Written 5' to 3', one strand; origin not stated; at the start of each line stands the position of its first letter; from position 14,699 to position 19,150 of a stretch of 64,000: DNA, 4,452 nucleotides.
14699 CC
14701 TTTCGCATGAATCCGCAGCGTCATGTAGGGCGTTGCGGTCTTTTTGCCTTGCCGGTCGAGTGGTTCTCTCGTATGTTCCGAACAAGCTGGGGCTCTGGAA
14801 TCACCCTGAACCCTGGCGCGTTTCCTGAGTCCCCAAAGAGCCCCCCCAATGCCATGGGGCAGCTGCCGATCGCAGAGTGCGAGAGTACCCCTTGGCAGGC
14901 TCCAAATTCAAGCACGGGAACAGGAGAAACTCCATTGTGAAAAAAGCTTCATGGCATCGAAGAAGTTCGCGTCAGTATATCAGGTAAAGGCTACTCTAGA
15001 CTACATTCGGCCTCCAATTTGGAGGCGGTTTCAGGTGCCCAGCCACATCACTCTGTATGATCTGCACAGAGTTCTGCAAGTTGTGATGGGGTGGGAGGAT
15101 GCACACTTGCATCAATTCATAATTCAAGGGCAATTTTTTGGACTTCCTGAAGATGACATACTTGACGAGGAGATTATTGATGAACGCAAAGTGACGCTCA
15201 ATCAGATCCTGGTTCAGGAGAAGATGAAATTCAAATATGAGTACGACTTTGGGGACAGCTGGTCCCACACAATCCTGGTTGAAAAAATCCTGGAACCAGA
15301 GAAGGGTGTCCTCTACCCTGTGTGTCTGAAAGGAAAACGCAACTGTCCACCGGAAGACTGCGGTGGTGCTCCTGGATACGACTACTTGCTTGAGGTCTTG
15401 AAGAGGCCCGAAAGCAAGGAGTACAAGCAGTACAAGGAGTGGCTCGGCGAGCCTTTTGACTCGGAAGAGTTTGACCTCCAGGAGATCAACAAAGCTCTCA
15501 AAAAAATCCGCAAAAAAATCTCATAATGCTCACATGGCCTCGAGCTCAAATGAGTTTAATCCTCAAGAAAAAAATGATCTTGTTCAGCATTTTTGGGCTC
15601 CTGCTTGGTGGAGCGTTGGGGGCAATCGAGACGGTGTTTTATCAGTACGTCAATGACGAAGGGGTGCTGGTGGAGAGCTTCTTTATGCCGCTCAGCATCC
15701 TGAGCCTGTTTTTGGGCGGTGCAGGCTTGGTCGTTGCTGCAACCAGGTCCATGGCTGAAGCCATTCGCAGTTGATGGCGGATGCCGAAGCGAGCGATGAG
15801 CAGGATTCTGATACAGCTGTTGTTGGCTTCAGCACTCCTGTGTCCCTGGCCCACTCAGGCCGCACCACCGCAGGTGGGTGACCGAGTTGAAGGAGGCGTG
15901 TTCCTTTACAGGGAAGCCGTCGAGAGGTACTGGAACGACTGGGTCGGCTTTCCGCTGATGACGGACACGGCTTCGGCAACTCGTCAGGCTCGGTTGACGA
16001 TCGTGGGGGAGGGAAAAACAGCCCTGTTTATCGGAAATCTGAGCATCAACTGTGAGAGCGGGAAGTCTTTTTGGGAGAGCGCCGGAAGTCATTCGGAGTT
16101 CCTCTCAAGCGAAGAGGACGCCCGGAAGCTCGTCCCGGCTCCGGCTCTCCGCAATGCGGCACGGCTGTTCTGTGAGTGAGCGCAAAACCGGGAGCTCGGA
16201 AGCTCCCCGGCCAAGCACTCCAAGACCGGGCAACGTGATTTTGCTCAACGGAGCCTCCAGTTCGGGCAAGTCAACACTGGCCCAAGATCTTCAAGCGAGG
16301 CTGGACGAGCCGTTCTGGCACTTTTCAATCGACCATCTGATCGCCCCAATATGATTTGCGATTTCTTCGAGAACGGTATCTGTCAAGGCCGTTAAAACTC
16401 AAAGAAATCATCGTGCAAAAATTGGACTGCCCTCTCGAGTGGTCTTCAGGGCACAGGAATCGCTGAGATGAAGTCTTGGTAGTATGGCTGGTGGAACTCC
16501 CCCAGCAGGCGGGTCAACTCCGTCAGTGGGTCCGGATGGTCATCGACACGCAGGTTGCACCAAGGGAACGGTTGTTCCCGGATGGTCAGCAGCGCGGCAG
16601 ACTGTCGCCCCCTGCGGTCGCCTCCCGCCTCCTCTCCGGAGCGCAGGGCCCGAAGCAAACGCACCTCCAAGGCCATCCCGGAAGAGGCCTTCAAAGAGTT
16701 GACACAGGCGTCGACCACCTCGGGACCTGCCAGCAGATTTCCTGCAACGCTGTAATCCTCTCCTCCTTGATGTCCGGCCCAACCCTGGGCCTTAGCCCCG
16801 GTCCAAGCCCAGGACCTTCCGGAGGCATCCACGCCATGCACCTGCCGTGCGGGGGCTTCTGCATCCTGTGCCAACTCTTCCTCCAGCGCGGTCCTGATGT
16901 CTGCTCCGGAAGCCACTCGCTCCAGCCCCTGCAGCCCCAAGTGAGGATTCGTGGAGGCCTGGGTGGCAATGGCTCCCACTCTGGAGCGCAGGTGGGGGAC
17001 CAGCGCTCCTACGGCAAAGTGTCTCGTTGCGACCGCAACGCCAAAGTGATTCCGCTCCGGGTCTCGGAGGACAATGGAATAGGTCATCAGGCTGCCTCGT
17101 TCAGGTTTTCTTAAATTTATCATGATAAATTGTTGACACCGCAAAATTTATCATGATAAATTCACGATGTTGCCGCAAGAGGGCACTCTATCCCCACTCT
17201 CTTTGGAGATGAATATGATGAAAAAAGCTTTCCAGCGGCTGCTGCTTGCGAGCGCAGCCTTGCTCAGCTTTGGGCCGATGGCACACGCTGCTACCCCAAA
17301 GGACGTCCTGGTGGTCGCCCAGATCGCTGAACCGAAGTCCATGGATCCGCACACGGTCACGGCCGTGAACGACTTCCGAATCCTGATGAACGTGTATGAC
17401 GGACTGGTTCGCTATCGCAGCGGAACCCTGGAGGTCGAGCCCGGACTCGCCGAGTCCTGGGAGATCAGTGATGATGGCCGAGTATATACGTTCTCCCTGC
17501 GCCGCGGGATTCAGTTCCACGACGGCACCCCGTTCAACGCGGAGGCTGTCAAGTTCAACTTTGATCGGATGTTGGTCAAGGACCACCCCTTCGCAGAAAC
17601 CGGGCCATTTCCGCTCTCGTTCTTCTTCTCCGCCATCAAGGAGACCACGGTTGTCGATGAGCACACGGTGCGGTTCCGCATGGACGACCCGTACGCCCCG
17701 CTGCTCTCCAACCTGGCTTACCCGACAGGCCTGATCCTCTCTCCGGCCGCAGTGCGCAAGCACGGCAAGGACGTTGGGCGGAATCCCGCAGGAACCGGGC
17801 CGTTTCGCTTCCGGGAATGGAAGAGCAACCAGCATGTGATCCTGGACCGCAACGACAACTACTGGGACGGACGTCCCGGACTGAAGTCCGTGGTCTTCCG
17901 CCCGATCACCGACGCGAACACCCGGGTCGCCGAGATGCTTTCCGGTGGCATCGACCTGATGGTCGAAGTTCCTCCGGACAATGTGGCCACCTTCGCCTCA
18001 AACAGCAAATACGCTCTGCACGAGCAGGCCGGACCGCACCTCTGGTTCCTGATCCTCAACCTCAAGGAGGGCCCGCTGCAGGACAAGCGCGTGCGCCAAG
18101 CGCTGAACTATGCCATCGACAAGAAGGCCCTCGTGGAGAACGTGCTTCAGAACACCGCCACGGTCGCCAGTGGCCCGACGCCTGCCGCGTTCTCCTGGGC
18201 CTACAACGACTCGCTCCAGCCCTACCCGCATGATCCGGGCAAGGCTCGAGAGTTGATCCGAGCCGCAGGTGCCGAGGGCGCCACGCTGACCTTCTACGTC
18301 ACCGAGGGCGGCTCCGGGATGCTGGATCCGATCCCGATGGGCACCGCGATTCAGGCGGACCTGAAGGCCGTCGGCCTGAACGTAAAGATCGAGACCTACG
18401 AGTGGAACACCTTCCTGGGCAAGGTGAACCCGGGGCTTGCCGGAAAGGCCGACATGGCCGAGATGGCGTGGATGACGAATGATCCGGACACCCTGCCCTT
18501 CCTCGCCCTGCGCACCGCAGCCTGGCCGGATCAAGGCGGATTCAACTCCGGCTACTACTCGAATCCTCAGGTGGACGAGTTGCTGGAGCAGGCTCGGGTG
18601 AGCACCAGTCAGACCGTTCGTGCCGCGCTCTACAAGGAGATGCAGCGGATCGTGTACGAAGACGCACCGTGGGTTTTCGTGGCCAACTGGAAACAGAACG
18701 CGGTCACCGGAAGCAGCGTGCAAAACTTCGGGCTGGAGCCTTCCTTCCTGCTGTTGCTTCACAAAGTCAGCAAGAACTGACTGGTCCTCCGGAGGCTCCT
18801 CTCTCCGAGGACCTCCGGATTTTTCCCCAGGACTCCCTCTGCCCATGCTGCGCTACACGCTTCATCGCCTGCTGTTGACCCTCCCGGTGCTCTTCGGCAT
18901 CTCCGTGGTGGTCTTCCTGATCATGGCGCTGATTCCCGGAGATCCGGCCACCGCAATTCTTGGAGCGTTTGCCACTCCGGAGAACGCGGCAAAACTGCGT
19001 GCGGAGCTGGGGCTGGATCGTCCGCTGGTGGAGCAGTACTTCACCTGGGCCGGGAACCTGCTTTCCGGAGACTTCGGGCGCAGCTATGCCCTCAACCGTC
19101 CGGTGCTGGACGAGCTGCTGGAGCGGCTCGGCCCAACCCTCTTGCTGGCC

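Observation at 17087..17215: Twin perfect 18-bp palindromes flanking the -35 box in the DUF1028 / Dpp-like divergent promoter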

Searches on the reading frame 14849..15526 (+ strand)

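Call 65: search_protein_families(library=pfam, proteins=[window:14849-15526:+])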
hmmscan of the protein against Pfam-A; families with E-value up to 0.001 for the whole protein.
window:14849-15526:+ (225 aa): 1 family
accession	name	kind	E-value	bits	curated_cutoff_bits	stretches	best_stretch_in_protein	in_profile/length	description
PF07929.16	PRiA4_ORF3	-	2.8e-68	229.5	26.6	1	43-212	2-173/173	Plasmid pRiA4b ORF-3-like protein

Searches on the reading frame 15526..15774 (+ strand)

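Call 65: search_protein_families(library=pfam, proteins=[window:15526-15774:+])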
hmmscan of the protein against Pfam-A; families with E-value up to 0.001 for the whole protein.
window:15526-15774:+ (82 aa): 1 family
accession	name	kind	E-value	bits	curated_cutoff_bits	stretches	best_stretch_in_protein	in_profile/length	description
PF13127.11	DUF3955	-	2.4e-05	24.6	22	1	19-73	3-58/59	Protein of unknown function (DUF3955)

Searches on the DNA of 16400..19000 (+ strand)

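Call 10: search_dna_similar(query=window:16400-19000:+, collection=plasmids, mode=near, max_rows=15)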
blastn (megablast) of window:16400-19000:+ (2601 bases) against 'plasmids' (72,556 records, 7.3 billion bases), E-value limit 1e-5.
Records with a match: 18; places in all: 18; records where one place covers at least 80% of the query: 0.
Best place of each record, by identity: 60-80% 18.
By first word of the organism name: Sinorhizobium 13; Salipiger 1; Qingshengfaniella 1; Nitratireductor 1; Shinella 1; Azospirillum 1.
By predicted mobility (MOB-suite, as given by PLSDB): mobilizable 11; non-mobilizable 6; conjugative 1.
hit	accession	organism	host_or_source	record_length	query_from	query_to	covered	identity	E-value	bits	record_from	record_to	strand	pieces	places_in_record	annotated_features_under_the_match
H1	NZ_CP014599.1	Salipiger sp. CCB-MM3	mangrove soil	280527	921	2359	55%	75.0%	7e-173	616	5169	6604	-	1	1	ABC transporter substrate-binding protein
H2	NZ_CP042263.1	Qingshengfaniella alkalisoli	cell culture,saline soil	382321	901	2353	56%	71.5%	6e-89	337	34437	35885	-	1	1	ABC transporter substrate-binding protein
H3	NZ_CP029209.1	Nitratireductor sp. OM-1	-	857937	904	2311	54%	72.9%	2e-123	451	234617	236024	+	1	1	ABC transporter substrate-binding protein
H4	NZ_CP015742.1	Shinella sp. HZN7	-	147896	903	2309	54%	72.6%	4e-115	424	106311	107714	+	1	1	ABC transporter substrate-binding protein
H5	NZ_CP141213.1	Sinorhizobium meliloti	alfalfa,Isolate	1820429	903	2308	54%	71.6%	2e-94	355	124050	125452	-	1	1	none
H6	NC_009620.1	Sinorhizobium medicae WSM419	-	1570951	903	2308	54%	70.7%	4e-71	278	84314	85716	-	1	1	none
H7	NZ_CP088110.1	Sinorhizobium medicae WSM1115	cell culture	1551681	903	2308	54%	70.7%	4e-71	278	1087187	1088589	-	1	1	none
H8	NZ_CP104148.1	Sinorhizobium medicae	Trigonella foenum-graecum,cell culture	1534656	903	2308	54%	70.7%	4e-71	278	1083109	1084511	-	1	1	none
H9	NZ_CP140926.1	Sinorhizobium medicae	Medicago lupulina,whole organism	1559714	903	2305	54%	70.8%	8e-73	283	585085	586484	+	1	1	none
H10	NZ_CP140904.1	Sinorhizobium medicae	Medicago lupulina,whole organism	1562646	903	2305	54%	70.8%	8e-73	283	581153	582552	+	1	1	none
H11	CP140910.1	Sinorhizobium medicae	Medicago lupulina,whole organism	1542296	903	2305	54%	70.7%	4e-71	278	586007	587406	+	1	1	ABC transporter substrate-binding protein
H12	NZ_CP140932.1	Sinorhizobium medicae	Medicago lupulina,whole organism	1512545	903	2305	54%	70.7%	4e-71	278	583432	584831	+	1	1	none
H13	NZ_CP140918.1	Sinorhizobium medicae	Medicago lupulina,whole organism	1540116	903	2305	54%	70.7%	4e-71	278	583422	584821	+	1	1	none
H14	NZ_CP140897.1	Sinorhizobium medicae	Medicago lupulina,whole organism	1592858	903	2305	54%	70.7%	4e-71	278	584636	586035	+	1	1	none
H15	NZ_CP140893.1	Sinorhizobium medicae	Medicago lupulina,whole organism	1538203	903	2305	54%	70.7%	4e-71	278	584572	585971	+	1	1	none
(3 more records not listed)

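Call 23: get_annotated_region(hit=H1, flank=8000)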
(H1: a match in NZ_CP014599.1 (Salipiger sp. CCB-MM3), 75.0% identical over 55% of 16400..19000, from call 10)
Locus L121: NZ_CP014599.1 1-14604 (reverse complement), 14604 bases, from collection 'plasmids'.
description: Salipiger sp. CCB-MM3 plasmid unnamed3, complete sequence
organism: Salipiger sp. CCB-MM3 (NCBI taxid 1792508)
taxonomy: Bacteria; Pseudomonadota; Alphaproteobacteria; Rhodobacterales; Roseobacteraceae; Salipiger; Salipiger sp. CCB-MM3
host: -; source: mangrove soil; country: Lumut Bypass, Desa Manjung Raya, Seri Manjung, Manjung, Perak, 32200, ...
typing (MOB-suite, as given by PLSDB): non-mobilizable; replicon rep_cluster_634
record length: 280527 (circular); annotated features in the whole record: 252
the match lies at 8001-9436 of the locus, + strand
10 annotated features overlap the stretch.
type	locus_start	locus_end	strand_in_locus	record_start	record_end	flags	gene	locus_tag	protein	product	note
CDS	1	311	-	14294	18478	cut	-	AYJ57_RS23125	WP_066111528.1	PQQ-dependent sugar dehydrogenase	-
CDS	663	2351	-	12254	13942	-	-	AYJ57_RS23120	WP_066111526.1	hypothetical protein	-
CDS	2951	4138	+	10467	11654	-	-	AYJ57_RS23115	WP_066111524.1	glycosyltransferase family 1 protein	-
CDS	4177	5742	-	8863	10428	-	-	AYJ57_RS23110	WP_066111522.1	hypothetical protein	-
CDS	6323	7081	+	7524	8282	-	-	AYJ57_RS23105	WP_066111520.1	FCD domain-containing protein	-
CDS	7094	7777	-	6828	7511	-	-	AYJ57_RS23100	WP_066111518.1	DUF1028 domain-containing protein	-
CDS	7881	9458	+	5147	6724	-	-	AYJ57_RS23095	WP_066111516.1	ABC transporter substrate-binding protein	-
CDS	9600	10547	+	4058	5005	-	-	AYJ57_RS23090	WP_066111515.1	ABC transporter permease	GO:0055085 - transmembrane transport [Evidence IEA]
CDS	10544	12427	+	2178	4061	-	-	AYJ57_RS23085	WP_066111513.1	dipeptide/oligopeptide/nickel ABC transporter permease/ATP-binding protein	-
CDS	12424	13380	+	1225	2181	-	-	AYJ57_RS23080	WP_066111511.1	oligopeptide/dipeptide ABC transporter ATP-binding protein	GO:0015833 - peptide transport [Evidence IEA]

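Call 24: get_annotated_region(hit=H5, flank=8000)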
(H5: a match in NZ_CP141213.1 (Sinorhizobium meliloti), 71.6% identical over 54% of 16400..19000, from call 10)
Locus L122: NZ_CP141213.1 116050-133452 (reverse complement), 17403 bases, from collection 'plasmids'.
description: Sinorhizobium meliloti strain LMB1 plasmid pA, complete sequence
organism: Sinorhizobium meliloti (NCBI taxid 382)
taxonomy: Bacteria; Pseudomonadota; Alphaproteobacteria; Hyphomicrobiales; Rhizobiaceae; Sinorhizobium; Sinorhizobium meliloti
host: -; source: alfalfa,Isolate; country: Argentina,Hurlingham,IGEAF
typing (MOB-suite, as given by PLSDB): conjugative; relaxase MOBQ; mating-pair formation MPF_T
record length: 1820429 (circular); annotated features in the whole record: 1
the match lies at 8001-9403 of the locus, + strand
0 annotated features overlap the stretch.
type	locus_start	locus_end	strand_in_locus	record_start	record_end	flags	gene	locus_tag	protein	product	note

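Call 30: search_dna_similar(query=L122:6500-9476:+, collection=plasmids, mode=near, max_rows=60)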
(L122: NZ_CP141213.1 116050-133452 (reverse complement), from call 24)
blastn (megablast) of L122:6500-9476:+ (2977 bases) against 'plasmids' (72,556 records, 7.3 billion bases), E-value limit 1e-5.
Records with a match: 108; places in all: 120; records where one place covers at least 80% of the query: 51.
Best place of each record, by identity: >=99% 1; 95-99% 3; 90-95% 50; 80-90% 19; 60-80% 35.
By first word of the organism name: Sinorhizobium 64; Ralstonia 14; Rhizobium 12; Roseibium 6; Shinella 4; Azospirillum 3; Ensifer 2; Allorhizobium 1; Nitratireductor 1; Cupriavidus 1.
By predicted mobility (MOB-suite, as given by PLSDB): mobilizable 60; non-mobilizable 45; conjugative 3.
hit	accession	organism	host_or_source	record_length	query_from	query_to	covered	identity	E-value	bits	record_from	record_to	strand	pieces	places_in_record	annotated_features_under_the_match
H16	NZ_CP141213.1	Sinorhizobium meliloti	alfalfa,Isolate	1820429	1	2977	100%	100.0%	0e+0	5498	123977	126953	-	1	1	none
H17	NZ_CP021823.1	Sinorhizobium meliloti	Medicago truncatula,Single Cell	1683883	56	2977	98%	93.2%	0e+0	4289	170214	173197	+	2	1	none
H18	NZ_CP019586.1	Sinorhizobium meliloti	Medicago arborea,tissue sample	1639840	56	2977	98%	93.1%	0e+0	4283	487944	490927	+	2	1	none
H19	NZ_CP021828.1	Sinorhizobium meliloti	Medicago truncatula,Single Cell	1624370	56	2977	98%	93.1%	0e+0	4283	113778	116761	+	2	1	none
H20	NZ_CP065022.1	Sinorhizobium meliloti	Medicago sativa subsp. varia (Martyn) ...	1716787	56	2977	98%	93.1%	0e+0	4283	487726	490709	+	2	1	none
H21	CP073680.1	Sinorhizobium meliloti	Medicago truncatula,cell culture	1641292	56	2977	98%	93.1%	0e+0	4278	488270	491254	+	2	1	VOC family protein | DUF4287 domain-containing protein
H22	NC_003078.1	Sinorhizobium meliloti 1021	-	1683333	56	2977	98%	93.1%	0e+0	4278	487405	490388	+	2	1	none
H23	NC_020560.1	Sinorhizobium meliloti 2011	-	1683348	56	2977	98%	93.1%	0e+0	4278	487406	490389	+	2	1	none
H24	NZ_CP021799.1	Sinorhizobium meliloti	Medicago sativa,Single Cell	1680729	56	2977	98%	93.1%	0e+0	4278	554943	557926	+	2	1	none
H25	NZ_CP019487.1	Sinorhizobium meliloti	alfalfa,single cell,nitrogen fixing ...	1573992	56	2977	98%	93.1%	0e+0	4273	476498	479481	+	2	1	none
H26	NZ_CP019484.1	Sinorhizobium meliloti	alfalfa,whole organism,alfalfa nodule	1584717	56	2977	98%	93.1%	0e+0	4273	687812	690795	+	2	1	none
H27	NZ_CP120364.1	Sinorhizobium kummerowiae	Kummerowia stipulacea,Pure culture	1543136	65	2977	98%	93.2%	0e+0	4258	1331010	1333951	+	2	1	none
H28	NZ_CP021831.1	Sinorhizobium meliloti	Medicago truncatula,Single Cell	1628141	68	2977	98%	93.3%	0e+0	4289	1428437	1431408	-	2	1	none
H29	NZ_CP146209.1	Sinorhizobium meliloti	-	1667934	68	2977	98%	93.3%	0e+0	4289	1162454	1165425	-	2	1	none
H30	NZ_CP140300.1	Sinorhizobium kummerowiae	Kummerowia stipulacea,Pure culture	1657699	68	2977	98%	93.2%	0e+0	4258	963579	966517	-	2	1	none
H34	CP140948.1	Sinorhizobium meliloti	Medicago lupulina,whole organism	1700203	219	2977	93%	94.0%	0e+0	4170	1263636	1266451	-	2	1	ABC transporter substrate-binding protein | VOC family protein | DUF4287 domain-containing protein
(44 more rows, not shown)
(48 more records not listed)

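Call 31: get_annotated_region(hit=H34, flank=9000)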
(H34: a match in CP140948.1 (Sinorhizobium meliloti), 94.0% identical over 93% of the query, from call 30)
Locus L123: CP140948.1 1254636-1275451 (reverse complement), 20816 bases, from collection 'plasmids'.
description: Sinorhizobium meliloti strain ml59 plasmid pSymB, complete sequence
organism: Sinorhizobium meliloti (NCBI taxid 382)
taxonomy: Bacteria; Pseudomonadota; Alphaproteobacteria; Hyphomicrobiales; Rhizobiaceae; Sinorhizobium; Sinorhizobium meliloti
host: -; source: Medicago lupulina,whole organism; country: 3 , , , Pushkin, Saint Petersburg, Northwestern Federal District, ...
typing (MOB-suite, as given by PLSDB): mobilizable; relaxase MOBQ
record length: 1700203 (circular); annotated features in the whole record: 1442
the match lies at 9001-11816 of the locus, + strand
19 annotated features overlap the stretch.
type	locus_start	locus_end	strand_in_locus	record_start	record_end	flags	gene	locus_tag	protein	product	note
CDS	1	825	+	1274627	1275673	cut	-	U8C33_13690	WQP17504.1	UDP-glucuronic acid decarboxylase family protein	-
CDS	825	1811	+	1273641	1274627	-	galE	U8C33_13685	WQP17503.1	UDP-glucose 4-epimerase GalE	-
CDS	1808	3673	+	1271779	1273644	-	-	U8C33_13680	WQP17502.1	glycosyltransferase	-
CDS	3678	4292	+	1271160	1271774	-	-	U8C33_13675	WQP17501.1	DUF995 domain-containing protein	-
CDS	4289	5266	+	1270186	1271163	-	-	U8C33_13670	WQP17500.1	glycoside hydrolase family 26 protein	-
CDS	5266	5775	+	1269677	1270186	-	-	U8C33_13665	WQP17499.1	DUF995 domain-containing protein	-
CDS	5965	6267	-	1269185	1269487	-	-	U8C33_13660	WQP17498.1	hypothetical protein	-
CDS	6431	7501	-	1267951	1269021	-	-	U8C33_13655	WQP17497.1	ROK family protein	-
CDS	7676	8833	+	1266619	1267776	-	-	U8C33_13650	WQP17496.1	osmoprotectant NAGGN system M42 family peptidase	-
CDS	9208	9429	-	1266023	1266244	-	-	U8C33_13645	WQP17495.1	DUF4287 domain-containing protein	-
CDS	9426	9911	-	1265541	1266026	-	-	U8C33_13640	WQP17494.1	VOC family protein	-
CDS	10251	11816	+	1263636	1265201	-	-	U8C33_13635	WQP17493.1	ABC transporter substrate-binding protein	-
CDS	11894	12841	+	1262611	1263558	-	-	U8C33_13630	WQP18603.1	ABC transporter permease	-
CDS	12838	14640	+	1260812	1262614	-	-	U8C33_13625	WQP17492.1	dipeptide/oligopeptide/nickel ABC transporter permease/ATP-binding protein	-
CDS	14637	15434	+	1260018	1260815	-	-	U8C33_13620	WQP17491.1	ATP-binding cassette domain-containing protein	-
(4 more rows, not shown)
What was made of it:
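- On NAGGN osmoprotectant system: Both genes do follow the orthologous operon in S. meliloti (call 31).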

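Call 89: search_dna_similar(query=L205:8300-10476:+, collection=ecoli_genomes, mode=near, max_rows=8)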
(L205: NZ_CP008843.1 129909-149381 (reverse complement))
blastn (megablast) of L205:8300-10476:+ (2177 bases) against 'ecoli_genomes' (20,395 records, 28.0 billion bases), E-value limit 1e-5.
Records with a match: 5836; places in all: 22252; records where one place covers at least 80% of the query: 0.
Genomes with a match: 3362 of 5426; with a place that covers at least 80% of the query: 0. Places per genome that has any: lowest 1, median 5, highest 60. On chromosomes: 3426 places; on plasmids: 18826.
Best place of each record, by identity: >=99% 3089; 95-99% 2703; 90-95% 44.
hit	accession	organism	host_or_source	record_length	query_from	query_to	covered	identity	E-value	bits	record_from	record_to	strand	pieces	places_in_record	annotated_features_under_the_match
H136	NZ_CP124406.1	Escherichia coli strain AVS0935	environmental: river near WWTP effluent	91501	1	112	5%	90.3%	1e-30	145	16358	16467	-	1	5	IS3 family transposase | IS6-like element IS26 family transposase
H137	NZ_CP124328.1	Escherichia coli strain AVS0787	wastewater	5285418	1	100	5%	93.2%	9e-32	148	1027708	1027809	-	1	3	WGR domain-containing protein | IS6-like element IS26 family transposase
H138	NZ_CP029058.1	Escherichia coli strain FORC_081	chicken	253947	1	99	5%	94.1%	7e-33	152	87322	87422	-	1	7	IS6-like element IS26 family transposase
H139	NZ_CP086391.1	Escherichia coli strain 1585m1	Chroicocephalus novaehollandiae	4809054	1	99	5%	94.1%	7e-33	152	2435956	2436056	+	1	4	IS6-like element IS26 family transposase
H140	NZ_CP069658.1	Escherichia coli O89m:H10 strain MIN12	Homo sapiens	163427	1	99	5%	94.1%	7e-33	152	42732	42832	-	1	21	IS6-like element IS26 family transposase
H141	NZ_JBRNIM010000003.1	Escherichia coli strain MB06171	seawater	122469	1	99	5%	94.1%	7e-33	152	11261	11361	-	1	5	none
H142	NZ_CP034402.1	Escherichia coli strain CRE10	Homosapiens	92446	1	100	5%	93.0%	4e-30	143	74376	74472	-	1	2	dcuC: anaerobic C4-dicarboxylate transporter DcuC | IS6-like element IS26 family transposase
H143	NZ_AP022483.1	Escherichia coli strain STN0717-20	-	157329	1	99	5%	93.2%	3e-31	147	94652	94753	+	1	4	hypothetical protein | IS6-like element IS26 family transposase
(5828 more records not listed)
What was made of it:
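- Tried and rejected: Only IS26 ends match (call 89).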

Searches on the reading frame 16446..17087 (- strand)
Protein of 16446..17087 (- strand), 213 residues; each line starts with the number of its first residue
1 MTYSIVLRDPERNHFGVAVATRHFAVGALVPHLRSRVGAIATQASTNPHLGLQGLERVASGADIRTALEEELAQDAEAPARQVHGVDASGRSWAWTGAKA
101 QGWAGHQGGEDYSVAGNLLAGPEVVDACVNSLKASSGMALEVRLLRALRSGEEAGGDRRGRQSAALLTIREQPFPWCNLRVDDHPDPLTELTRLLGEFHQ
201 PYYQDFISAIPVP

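Call 9: search_protein_families(library=pfam, proteins=[window:16446-17087:-])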
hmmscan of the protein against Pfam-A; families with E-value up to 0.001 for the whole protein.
window:16446-17087:- (213 aa): 1 family
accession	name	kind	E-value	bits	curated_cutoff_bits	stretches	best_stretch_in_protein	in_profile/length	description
PF06267.17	DUF1028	-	1.6e-68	230.8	26.2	1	2-191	1-193/193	Family of unknown function (DUF1028)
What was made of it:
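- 16446..17087 (-): DUF1028 gene (213 aa), transcribed divergently from the boxes. Pfam PF06267, 230.8 bits (call 9).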

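Call 32: search_protein_families(library=ncbifam, proteins=[window:16446-17087:-], max_evalue=0.00001)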
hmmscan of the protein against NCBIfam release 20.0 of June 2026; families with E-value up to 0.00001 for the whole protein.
window:16446-17087:- (213 aa): 0 families

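Call 74: search_solved_structures(query=window:16446-17087:-, max_evalue=0.01)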
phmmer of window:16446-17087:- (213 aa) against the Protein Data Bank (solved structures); distinct sequences matched with E-value up to 0.01: 1.
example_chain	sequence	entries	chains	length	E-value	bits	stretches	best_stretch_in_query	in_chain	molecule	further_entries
2imh_A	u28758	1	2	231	6.6e-19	71.9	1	1-212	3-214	Hypothetical protein UNP Q5LQD5_SILPO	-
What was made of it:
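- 16446..17087 (-): The only PDB relative is 2IMH, a hypothetical protein (call 74).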
